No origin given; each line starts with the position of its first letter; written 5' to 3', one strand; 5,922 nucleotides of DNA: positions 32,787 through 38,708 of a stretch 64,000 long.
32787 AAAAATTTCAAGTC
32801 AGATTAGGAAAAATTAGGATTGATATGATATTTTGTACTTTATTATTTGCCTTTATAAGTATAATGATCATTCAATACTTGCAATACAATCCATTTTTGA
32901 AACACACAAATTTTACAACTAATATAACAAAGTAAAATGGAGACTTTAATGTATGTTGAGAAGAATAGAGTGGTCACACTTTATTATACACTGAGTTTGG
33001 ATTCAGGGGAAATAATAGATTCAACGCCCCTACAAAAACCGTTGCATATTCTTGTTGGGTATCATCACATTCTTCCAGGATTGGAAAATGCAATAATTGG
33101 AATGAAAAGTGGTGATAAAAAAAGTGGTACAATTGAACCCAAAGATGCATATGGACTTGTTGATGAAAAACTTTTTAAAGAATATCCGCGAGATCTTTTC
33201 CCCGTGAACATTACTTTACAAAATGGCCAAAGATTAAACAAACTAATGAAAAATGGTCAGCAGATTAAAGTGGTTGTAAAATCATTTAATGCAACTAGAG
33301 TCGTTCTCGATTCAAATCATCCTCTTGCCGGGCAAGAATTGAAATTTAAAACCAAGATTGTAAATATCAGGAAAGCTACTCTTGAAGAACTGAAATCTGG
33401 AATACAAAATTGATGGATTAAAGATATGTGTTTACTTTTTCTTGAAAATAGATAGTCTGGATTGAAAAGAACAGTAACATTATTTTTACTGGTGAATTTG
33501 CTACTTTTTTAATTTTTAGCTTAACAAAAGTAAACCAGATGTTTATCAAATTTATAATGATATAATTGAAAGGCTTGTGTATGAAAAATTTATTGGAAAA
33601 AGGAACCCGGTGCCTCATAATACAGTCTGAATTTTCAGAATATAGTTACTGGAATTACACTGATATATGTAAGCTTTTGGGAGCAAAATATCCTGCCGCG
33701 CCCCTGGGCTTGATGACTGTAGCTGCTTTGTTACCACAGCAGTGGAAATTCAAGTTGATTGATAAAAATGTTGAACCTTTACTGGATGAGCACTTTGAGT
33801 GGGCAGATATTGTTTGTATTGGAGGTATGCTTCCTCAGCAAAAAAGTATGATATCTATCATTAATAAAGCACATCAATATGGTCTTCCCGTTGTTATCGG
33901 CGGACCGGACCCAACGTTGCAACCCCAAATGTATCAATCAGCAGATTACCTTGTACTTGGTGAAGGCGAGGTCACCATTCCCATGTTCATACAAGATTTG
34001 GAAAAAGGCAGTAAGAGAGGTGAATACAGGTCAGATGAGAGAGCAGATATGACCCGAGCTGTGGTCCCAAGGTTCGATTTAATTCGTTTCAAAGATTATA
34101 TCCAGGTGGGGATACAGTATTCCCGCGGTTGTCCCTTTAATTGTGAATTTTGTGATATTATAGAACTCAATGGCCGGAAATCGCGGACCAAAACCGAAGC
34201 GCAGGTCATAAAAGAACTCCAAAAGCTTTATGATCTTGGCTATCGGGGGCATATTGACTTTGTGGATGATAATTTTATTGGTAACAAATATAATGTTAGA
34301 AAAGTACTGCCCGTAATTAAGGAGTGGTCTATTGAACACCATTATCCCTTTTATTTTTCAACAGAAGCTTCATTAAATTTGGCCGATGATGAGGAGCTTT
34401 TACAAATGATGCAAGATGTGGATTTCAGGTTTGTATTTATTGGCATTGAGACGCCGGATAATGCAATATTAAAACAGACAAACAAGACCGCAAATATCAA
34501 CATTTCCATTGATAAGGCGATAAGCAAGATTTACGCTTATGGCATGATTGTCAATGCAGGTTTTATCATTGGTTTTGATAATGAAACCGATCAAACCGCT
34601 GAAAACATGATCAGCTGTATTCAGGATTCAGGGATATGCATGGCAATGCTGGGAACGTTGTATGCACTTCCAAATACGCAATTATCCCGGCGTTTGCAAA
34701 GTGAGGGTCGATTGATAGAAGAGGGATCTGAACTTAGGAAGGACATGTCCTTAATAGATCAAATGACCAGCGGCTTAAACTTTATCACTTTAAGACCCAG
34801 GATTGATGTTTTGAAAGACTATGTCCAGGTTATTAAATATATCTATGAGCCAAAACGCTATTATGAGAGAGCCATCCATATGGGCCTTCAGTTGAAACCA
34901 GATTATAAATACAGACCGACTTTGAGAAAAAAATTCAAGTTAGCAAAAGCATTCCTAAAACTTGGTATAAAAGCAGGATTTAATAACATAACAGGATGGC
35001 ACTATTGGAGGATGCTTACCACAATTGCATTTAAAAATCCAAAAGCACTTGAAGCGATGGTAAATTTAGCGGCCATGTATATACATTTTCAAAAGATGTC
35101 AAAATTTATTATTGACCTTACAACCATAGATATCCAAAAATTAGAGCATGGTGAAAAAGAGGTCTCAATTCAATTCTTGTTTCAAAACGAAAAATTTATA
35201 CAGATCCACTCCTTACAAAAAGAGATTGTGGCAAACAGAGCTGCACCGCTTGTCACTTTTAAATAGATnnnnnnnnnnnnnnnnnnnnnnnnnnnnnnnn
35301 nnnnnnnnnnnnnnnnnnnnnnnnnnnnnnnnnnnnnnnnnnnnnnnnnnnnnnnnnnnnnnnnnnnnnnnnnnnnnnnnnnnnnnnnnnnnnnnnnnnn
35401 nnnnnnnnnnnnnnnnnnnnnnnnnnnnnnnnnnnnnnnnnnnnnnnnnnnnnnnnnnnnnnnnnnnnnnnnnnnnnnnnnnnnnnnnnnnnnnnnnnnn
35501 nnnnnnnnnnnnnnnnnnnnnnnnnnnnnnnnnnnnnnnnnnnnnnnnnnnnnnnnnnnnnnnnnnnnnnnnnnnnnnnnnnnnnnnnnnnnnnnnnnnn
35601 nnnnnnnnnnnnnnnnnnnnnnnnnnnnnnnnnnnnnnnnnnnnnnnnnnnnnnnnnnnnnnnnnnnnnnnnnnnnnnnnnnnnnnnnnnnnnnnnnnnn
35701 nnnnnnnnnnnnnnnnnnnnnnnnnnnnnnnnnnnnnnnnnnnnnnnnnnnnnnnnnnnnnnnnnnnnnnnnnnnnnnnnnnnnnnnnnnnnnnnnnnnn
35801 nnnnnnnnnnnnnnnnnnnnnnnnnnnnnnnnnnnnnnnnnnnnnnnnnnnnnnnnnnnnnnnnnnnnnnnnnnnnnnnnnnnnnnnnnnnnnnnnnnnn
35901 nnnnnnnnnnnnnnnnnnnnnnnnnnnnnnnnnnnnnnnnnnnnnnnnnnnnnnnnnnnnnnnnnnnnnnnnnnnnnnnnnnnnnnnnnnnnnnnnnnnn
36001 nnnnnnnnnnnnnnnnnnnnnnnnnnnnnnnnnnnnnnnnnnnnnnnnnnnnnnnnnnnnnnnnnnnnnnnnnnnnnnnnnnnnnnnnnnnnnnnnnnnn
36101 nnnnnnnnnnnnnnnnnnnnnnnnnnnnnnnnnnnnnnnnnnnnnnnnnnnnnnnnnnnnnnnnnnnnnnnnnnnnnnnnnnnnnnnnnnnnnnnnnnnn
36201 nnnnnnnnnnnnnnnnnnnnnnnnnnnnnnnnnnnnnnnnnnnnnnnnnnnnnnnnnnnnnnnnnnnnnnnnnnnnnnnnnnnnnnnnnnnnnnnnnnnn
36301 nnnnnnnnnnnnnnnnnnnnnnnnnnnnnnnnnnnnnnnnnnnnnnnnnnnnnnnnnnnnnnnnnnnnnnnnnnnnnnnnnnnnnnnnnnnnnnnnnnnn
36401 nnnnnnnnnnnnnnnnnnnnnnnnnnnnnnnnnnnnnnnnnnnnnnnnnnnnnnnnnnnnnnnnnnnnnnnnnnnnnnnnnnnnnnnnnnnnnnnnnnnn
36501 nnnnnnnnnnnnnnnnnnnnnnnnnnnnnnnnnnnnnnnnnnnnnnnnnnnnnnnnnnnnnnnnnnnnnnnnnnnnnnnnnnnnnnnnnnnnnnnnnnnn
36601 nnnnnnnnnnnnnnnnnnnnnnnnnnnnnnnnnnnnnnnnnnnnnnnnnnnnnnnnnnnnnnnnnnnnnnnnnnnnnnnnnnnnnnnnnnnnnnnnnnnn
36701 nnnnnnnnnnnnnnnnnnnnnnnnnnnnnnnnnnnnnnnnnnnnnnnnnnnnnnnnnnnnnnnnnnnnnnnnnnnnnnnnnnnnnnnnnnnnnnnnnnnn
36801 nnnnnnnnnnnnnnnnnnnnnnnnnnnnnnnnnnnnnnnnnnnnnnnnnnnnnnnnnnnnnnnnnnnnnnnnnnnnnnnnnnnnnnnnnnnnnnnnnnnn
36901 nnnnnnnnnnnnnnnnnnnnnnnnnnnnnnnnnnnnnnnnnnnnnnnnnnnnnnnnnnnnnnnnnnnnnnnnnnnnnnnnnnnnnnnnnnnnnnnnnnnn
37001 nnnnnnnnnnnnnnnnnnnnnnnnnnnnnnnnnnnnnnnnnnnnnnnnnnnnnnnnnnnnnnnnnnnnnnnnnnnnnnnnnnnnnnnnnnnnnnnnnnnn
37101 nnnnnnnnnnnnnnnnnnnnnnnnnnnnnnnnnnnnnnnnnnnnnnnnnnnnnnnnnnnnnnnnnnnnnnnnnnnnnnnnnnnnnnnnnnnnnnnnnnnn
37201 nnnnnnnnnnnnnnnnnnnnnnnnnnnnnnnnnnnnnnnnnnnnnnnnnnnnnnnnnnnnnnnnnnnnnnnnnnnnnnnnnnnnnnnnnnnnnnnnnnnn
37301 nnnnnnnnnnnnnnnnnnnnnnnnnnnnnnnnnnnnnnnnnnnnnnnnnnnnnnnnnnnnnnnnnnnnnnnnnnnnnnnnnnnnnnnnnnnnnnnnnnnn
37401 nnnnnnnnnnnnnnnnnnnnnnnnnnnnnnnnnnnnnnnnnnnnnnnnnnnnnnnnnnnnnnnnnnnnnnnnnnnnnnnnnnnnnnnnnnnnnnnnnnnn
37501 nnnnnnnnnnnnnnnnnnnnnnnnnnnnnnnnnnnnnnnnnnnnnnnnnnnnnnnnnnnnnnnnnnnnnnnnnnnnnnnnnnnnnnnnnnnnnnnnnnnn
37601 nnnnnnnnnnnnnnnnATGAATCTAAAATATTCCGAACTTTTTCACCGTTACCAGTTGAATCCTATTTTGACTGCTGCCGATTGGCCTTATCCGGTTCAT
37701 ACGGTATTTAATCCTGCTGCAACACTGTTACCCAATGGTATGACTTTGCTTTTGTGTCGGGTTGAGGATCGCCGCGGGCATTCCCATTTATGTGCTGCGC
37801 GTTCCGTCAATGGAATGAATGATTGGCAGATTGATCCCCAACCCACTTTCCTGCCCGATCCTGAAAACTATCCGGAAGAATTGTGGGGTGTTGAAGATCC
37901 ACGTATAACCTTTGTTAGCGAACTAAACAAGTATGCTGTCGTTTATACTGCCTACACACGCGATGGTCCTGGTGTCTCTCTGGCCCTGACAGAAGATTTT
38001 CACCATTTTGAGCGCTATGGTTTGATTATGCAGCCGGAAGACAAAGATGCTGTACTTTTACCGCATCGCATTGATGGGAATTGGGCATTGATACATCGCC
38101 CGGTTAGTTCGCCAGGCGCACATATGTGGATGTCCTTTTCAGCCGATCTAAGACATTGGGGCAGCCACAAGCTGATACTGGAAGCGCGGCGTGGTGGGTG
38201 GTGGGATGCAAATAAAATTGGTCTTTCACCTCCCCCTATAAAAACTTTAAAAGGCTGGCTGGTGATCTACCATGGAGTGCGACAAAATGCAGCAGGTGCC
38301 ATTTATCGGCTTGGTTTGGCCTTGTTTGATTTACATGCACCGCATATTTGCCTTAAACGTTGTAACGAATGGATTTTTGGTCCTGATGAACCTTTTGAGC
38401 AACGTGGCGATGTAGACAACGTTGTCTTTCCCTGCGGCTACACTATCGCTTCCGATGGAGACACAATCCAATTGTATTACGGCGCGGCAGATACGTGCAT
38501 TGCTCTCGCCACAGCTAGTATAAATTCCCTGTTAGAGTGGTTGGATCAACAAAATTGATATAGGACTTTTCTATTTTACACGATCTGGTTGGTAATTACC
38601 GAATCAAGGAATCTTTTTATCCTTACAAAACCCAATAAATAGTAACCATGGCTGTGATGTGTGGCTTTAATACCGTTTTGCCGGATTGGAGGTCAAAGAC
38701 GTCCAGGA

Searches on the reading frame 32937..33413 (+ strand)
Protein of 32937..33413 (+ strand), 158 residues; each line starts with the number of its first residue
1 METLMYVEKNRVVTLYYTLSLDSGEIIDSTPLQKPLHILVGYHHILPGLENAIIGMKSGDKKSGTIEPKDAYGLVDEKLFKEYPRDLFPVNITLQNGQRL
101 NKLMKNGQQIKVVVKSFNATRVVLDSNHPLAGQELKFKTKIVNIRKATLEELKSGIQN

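Call 65: search_protein_families(library=pfam, max_evalue=0.00001, proteins=[window:32937-33413:+])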
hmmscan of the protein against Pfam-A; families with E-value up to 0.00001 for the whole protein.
window:32937-33413:+ (158 aa): 1 family
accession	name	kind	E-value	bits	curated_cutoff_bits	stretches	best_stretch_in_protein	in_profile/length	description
PF00254.34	FKBP_C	-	5.9e-11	43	21.1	1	8-75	6-74/94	FKBP-type peptidyl-prolyl cis-trans isomerase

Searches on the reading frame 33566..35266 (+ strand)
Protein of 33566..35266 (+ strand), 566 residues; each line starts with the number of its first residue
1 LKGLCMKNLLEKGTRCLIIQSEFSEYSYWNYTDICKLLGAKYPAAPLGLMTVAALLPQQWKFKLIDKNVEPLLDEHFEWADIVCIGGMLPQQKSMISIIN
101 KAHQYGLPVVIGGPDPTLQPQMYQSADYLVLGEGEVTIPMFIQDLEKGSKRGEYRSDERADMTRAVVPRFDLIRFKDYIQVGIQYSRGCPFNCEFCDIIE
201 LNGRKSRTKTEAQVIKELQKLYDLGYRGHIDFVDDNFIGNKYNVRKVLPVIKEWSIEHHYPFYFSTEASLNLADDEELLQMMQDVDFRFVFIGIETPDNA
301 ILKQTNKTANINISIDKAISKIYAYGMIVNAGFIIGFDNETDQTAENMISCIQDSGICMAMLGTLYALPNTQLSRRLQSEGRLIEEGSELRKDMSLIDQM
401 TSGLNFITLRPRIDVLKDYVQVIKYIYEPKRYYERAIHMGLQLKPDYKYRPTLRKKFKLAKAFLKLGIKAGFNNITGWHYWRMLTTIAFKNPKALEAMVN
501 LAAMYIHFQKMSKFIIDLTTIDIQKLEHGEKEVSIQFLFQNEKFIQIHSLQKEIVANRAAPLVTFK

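Call 65: search_protein_families(library=pfam, max_evalue=0.00001, proteins=[window:33566-35266:+])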
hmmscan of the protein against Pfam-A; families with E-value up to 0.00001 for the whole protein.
window:33566-35266:+ (566 aa): 3 families
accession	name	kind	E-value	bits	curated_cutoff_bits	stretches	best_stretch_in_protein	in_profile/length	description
PF13282.11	DUF4070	-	2e-29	102.9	22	1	371-515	1-138/144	Domain of unknown function (DUF4070)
PF04055.27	Radical_SAM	-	5.3e-18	66.2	29.5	1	184-350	2-164/166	Radical SAM superfamily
PF02310.24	B12-binding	-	6.4e-11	42.6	32.1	1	41-139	9-118/121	B12 binding domain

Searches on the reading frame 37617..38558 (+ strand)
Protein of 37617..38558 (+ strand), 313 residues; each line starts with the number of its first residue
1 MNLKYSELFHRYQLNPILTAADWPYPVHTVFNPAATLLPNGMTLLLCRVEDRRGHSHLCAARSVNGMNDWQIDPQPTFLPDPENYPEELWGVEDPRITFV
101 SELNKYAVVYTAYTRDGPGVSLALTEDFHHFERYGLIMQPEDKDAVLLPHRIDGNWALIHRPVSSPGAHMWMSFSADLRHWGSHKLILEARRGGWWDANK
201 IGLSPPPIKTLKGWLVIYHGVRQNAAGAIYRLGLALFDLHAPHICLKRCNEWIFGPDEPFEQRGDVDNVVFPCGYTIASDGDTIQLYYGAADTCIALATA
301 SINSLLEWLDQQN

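Call 65: search_protein_families(library=pfam, max_evalue=0.00001, proteins=[window:37617-38558:+])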
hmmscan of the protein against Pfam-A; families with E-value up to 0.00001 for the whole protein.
window:37617-38558:+ (313 aa): 1 family
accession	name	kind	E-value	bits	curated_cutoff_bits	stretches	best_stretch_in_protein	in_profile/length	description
PF04041.19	Glyco_hydro_130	-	1.9e-56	191.8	26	1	27-310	32-319/320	beta-1,4-mannooligosaccharide phosphorylase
